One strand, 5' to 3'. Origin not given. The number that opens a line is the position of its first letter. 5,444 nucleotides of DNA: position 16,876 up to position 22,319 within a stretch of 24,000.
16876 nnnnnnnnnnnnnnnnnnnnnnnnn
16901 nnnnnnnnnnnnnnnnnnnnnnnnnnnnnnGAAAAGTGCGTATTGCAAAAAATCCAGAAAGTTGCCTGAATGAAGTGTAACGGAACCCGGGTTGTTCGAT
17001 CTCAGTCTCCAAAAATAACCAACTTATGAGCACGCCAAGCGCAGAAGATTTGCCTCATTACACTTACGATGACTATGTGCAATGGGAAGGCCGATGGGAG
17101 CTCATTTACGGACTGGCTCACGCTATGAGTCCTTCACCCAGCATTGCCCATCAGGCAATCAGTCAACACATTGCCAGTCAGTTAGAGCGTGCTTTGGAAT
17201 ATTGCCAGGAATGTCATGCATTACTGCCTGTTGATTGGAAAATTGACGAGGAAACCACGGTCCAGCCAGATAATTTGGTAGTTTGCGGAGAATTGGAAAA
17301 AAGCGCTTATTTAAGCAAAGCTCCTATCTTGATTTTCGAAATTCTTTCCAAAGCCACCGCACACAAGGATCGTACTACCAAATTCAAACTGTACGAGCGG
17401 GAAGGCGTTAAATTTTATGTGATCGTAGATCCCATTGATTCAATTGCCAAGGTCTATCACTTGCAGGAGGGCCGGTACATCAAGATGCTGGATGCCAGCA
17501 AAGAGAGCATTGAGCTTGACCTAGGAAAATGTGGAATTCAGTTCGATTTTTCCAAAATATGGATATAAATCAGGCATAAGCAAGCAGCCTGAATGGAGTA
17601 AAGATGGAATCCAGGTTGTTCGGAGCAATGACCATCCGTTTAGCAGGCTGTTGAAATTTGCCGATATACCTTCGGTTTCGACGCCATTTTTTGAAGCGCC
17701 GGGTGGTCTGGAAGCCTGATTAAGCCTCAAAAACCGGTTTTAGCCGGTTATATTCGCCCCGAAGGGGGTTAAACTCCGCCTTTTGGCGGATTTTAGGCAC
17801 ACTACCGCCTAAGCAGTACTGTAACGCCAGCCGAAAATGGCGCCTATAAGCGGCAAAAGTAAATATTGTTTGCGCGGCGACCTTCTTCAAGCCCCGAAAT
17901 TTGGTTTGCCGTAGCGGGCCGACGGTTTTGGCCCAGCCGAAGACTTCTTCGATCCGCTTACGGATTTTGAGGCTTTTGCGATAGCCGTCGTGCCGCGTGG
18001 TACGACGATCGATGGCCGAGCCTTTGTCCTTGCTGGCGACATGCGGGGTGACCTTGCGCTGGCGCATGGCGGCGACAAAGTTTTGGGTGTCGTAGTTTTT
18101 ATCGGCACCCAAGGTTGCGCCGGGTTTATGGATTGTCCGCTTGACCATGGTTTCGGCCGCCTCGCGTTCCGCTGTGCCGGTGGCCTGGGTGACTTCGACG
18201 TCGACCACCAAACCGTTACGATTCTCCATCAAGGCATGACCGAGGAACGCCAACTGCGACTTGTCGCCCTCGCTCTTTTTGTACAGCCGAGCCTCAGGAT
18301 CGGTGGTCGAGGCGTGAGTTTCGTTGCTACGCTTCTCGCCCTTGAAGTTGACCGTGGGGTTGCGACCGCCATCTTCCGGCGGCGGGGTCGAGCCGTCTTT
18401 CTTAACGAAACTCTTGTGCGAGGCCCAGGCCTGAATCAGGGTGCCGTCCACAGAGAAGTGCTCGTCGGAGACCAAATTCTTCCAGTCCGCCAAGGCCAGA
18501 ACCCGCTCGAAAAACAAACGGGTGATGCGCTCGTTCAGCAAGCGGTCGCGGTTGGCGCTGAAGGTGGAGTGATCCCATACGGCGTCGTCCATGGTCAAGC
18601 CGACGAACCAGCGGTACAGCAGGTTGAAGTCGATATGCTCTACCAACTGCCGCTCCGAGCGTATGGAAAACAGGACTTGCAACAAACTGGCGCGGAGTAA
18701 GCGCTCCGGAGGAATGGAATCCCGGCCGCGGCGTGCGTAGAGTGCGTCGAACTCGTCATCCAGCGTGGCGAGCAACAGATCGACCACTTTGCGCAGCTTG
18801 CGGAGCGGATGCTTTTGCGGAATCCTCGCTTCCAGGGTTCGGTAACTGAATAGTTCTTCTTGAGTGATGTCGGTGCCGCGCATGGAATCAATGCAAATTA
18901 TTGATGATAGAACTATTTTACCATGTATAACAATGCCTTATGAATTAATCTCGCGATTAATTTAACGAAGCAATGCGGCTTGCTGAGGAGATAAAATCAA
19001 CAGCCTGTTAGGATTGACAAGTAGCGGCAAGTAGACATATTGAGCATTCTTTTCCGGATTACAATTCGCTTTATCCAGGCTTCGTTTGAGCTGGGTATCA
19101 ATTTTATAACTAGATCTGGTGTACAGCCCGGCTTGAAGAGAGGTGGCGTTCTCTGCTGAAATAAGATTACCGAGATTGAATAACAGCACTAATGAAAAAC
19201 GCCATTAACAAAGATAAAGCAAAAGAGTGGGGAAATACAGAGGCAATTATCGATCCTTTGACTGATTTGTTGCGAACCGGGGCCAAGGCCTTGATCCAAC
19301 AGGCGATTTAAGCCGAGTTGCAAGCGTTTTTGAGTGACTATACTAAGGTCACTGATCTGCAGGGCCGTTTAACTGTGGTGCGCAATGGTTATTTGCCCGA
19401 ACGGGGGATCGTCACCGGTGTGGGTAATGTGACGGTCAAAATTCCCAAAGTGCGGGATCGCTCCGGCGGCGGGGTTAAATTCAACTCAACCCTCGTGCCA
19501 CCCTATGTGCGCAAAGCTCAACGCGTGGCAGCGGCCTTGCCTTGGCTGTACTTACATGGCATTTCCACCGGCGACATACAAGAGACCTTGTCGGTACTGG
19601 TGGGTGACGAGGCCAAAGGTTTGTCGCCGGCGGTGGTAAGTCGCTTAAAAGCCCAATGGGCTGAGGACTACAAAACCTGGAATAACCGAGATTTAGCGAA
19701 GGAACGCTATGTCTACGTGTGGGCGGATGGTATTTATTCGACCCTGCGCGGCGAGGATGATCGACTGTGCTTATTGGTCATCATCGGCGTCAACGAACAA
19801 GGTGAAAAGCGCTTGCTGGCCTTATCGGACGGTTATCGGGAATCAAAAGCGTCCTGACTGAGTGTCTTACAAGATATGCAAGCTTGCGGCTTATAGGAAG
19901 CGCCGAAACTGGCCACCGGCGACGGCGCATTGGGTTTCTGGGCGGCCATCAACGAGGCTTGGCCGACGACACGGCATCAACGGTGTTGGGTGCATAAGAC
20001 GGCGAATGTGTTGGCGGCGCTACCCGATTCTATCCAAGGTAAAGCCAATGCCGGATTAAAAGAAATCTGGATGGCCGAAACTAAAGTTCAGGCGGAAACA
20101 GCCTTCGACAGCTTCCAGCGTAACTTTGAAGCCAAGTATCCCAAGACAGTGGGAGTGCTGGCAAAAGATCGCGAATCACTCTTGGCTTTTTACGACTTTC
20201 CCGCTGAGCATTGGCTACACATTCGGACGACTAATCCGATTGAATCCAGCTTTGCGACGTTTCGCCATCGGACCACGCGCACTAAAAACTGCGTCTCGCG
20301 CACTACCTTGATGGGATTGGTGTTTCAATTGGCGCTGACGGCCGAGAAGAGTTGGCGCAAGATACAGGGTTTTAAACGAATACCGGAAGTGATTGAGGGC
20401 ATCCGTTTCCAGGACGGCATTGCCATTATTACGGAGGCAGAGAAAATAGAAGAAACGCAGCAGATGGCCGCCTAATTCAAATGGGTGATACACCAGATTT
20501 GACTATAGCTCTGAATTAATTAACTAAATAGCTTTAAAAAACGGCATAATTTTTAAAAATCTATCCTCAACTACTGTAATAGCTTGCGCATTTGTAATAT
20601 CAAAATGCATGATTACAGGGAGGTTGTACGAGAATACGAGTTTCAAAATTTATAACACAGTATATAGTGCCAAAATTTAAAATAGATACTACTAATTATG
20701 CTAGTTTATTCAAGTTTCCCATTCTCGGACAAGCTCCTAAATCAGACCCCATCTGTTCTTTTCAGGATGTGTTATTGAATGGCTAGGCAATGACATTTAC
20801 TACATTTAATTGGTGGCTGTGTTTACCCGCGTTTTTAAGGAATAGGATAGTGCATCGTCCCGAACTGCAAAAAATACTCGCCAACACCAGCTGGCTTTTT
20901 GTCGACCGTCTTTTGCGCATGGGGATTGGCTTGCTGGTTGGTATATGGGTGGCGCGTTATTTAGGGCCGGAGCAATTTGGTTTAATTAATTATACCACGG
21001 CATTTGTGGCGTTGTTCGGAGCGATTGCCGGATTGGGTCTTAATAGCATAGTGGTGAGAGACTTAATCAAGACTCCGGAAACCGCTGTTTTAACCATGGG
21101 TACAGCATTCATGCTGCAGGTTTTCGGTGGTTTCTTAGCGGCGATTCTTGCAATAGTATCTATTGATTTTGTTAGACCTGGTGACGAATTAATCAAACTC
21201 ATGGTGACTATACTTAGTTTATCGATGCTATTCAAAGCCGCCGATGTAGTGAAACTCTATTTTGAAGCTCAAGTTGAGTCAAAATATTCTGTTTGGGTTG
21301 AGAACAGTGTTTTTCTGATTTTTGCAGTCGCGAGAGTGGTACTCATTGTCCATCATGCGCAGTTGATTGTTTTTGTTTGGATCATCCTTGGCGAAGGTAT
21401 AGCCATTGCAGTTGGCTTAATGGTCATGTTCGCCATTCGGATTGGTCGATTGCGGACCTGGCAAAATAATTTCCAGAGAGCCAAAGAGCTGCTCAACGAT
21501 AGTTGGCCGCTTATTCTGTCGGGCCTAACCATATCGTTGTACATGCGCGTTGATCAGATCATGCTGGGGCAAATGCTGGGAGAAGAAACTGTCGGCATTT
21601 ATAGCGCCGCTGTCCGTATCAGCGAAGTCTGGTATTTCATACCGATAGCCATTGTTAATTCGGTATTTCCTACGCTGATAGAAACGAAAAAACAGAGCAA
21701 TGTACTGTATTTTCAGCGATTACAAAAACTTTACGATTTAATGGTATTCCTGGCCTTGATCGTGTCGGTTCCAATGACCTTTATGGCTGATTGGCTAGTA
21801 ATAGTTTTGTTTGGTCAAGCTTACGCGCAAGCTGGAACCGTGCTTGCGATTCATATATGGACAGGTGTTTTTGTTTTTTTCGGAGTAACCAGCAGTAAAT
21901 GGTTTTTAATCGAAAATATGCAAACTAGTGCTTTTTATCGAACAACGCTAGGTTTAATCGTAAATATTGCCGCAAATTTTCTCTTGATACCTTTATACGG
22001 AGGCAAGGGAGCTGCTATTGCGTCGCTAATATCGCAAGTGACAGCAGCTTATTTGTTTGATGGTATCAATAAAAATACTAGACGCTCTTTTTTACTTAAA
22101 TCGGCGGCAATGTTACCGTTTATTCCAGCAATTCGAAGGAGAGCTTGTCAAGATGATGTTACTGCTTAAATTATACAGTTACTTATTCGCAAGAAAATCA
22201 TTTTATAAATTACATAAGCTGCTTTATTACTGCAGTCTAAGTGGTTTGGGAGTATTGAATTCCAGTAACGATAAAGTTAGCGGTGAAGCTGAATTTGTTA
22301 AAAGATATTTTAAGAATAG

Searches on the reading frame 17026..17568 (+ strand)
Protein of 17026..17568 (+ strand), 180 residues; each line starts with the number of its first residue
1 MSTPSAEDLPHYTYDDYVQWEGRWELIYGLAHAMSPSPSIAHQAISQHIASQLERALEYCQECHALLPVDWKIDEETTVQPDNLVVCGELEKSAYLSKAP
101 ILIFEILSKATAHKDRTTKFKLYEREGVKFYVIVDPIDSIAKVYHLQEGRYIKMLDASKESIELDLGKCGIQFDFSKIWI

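Call 3: search_protein_families(library=pfam, proteins=[window:17026-17568:+], max_evalue=0.01)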
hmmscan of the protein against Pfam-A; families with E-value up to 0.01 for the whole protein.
window:17026-17568:+ (180 aa): 1 family
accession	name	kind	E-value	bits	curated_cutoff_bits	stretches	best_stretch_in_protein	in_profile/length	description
PF05685.18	Uma2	-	5.7e-26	91.5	27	1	15-156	2-151/172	Putative restriction endonuclease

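Call 4: search_protein_families(library=ncbifam, proteins=[window:17026-17568:+], max_evalue=0.01)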
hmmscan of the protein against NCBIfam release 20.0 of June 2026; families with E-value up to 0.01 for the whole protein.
window:17026-17568:+ (180 aa): 0 families

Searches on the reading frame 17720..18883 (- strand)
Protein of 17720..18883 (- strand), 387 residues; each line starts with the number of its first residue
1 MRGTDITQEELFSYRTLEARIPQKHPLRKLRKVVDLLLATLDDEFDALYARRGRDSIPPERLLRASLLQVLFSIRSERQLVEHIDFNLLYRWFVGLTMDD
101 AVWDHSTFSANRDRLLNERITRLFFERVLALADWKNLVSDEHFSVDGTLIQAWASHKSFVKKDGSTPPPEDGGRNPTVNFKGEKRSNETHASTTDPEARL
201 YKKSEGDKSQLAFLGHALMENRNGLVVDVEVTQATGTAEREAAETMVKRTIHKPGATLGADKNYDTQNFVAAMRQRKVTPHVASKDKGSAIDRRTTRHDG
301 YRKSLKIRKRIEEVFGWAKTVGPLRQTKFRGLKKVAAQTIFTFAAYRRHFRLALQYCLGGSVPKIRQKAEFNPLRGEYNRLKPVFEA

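Call 3: search_protein_families(library=pfam, proteins=[window:17720-18883:-], max_evalue=0.01)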
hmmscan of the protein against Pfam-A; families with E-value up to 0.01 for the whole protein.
window:17720-18883:- (387 aa): 3 families
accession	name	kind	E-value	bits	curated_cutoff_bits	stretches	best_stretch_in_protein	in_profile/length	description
PF05598.16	DUF772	-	4.3e-24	84.7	23.1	1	53-124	1-71/74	Transposase domain (DUF772)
PF01609.27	DDE_Tnp_1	-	5.7e-12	46.2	23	1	197-346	20-198/200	Transposase DDE domain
PF13751.12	DDE_Tnp_1_6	-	7.8e-05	23.4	25.1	1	275-346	50-119/125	Transposase DDE domain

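Call 4: search_protein_families(library=ncbifam, proteins=[window:17720-18883:-], max_evalue=0.01)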
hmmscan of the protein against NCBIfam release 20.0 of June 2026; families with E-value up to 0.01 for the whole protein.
window:17720-18883:- (387 aa): 8 families
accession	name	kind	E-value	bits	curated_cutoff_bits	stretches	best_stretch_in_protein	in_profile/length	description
NF033581.1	transpos_IS5_4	equivalog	4.3e-81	272.4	140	1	30-347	3-283/285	IS5 family transposase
NF033551.1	transpos_IS1182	equivalog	1.5e-61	208.8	270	3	5-162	3-158/488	IS1182 family transposase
NF033593.1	transpos_ISNCY_1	equivalog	2e-14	53.2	325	2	27-152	16-142/444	ISNCY family transposase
NF033578.1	transpos_IS5_1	equivalog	4.2e-12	45.9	275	2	9-148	2-142/419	IS5 family transposase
NF033580.1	transpos_IS5_3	equivalog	2.2e-07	30.7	110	1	197-320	114-230/258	IS5 family transposase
NF033579.1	transpos_IS5_2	equivalog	4.8e-06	26.3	140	1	213-304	140-231/289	IS5 family transposase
NF033520.1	transpos_IS982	equivalog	3.6e-05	23.5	130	1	217-340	118-233/243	IS982 family transposase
NF033592.1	transpos_IS4_1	equivalog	0.00087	18.5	115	0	198-277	123-199/332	IS4 family transposase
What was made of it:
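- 17641..19010 (-): IS5-family insertion sequence (transposase 17720-18883 on the - strand) interrupting the region downstream of the leader. NF033581 scores 272 bits (call 4).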

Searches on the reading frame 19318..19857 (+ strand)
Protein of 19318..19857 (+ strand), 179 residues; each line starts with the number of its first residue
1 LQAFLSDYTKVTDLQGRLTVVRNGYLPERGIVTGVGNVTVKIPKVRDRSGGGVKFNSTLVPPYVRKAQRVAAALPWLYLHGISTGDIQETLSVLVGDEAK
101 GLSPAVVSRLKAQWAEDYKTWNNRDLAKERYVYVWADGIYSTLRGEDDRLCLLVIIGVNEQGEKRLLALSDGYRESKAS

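Call 3: search_protein_families(library=pfam, proteins=[window:19318-19857:+], max_evalue=0.01)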
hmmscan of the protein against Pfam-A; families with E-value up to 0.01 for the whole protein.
window:19318-19857:+ (179 aa): 1 family
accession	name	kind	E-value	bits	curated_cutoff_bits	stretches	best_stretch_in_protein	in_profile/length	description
PF00872.24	Transposase_mut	-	1.1e-25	90.7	21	1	20-178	59-209/379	Transposase, Mutator family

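Call 4: search_protein_families(library=ncbifam, proteins=[window:19318-19857:+], max_evalue=0.01)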
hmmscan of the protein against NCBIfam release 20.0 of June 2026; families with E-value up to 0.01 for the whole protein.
window:19318-19857:+ (179 aa): 2 families
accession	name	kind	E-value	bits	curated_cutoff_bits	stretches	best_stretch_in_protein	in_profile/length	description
NF033543.2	transpos_IS256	equivalog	1.7e-38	132.5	150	1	16-178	14-169/338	IS256 family transposase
NF041731.2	transpos_ISH6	equivalog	0.00039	19.3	240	1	15-169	60-211/414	ISH6 family transposase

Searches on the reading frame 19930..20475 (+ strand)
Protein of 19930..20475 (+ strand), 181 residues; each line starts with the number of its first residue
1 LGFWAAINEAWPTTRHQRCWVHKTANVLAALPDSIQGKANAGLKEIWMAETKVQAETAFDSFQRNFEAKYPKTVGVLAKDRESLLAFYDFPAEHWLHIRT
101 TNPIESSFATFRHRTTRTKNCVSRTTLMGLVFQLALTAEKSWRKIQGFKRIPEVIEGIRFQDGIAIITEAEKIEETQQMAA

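Call 3: search_protein_families(library=pfam, proteins=[window:19930-20475:+], max_evalue=0.01)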
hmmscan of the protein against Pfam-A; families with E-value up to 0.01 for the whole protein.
window:19930-20475:+ (181 aa): 1 family
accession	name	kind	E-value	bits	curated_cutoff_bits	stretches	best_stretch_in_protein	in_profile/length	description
PF00872.24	Transposase_mut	-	1e-21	77.8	21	1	2-143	236-377/379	Transposase, Mutator family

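Call 4: search_protein_families(library=ncbifam, proteins=[window:19930-20475:+], max_evalue=0.01)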
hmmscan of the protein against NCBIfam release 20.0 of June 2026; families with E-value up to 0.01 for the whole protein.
window:19930-20475:+ (181 aa): 3 families
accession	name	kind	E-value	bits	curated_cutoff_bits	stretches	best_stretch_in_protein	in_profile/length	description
NF033543.2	transpos_IS256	equivalog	2e-38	132.2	150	1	2-134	197-334/338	IS256 family transposase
NF033544.1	transpos_IS1249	exception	4.8e-07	29.3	300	1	2-63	152-213/382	IS1249 family transposase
NF041731.2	transpos_ISH6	equivalog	0.001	17.9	240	1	54-117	317-382/414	ISH6 family transposase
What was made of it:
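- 19105..20507 (+): IS256-family element with a split (frameshifted) transposase. Two ORFs, 19318-19857 and 19930-20475, match the two halves of NF033543 (call 4).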

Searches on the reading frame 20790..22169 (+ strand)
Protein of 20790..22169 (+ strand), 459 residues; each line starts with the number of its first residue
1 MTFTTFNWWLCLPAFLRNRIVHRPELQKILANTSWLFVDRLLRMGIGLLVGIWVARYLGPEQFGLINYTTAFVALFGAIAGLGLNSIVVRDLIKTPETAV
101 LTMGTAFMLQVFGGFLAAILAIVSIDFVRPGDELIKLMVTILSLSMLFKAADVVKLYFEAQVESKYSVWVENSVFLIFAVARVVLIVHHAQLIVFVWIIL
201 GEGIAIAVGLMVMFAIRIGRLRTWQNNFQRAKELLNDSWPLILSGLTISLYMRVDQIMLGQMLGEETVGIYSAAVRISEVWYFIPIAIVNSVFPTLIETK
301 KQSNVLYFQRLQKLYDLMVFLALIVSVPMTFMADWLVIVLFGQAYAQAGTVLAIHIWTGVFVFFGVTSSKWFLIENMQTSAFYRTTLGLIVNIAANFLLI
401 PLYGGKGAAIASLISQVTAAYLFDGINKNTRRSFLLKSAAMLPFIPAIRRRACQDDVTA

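Call 3: search_protein_families(library=pfam, proteins=[window:20790-22169:+], max_evalue=0.01)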
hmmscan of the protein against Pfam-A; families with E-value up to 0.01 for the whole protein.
window:20790-22169:+ (459 aa): 2 families
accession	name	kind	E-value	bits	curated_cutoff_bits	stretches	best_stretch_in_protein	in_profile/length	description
PF01943.22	Polysacc_synt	-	3.4e-26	92.7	28.2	1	29-299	1-273/274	Polysaccharide biosynthesis protein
PF13440.11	Polysacc_synt_3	-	1.2e-21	77.6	23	1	54-347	2-290/293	Polysaccharide biosynthesis protein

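Call 4: search_protein_families(library=ncbifam, proteins=[window:20790-22169:+], max_evalue=0.01)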
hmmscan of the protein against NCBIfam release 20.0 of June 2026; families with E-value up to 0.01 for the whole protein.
window:20790-22169:+ (459 aa): 3 families
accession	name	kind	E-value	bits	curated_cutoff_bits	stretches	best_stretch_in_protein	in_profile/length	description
NF041871.1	Wzx_EPS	equivalog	1.4e-16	60.4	800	1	45-405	18-377/492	exopolysaccharide biosynthesis flippase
NF007773.0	PRK10459.1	equivalog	1.1e-05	24.7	273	1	27-417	5-392/492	MOP flippase family protein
NF047674.1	TeichurnBiosyTuaB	equivalog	6.2e-05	22.2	580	1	49-361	28-337/469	teichuronic acid biosynthesis protein TuaB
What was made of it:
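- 20790..23873 (+): glycan genes: Wzx-type flippase (20790-22169), FkbM methyltransferase (ending at 22938), glycosyltransferase-like ORF (22953-23873); the presumed distal targets. Pfam and NCBIfam hits (calls 3, 4).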
